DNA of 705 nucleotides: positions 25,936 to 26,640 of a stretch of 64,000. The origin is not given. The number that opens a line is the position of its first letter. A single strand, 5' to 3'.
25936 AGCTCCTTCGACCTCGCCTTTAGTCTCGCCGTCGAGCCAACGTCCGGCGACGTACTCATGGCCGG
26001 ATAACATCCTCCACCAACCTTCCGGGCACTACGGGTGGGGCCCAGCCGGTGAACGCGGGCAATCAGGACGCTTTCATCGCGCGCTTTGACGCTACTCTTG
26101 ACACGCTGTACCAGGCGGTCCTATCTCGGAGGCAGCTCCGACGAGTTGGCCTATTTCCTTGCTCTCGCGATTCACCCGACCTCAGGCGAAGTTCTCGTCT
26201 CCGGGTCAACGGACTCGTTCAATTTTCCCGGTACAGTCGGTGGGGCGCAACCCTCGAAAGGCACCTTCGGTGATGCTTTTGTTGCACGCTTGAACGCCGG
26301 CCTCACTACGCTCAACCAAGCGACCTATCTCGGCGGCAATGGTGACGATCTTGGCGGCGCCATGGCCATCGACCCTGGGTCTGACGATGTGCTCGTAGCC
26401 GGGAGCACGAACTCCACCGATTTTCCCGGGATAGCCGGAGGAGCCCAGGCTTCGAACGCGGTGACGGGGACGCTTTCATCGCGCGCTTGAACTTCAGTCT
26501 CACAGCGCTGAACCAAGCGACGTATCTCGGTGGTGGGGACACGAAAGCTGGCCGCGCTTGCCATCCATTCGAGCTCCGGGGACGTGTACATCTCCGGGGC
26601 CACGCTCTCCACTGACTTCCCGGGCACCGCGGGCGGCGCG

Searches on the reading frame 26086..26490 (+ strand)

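Call 42: search_protein_families(library=pfam, proteins=[window:26086-26490:+], max_evalue=0.01)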
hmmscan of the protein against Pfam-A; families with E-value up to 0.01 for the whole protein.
window:26086-26490:+ (134 aa): 1 family
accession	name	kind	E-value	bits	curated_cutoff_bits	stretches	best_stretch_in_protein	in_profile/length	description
PF06739.17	SBBP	-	6.3e-06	26.5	20.5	1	80-114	4-38/38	Beta-propeller repeat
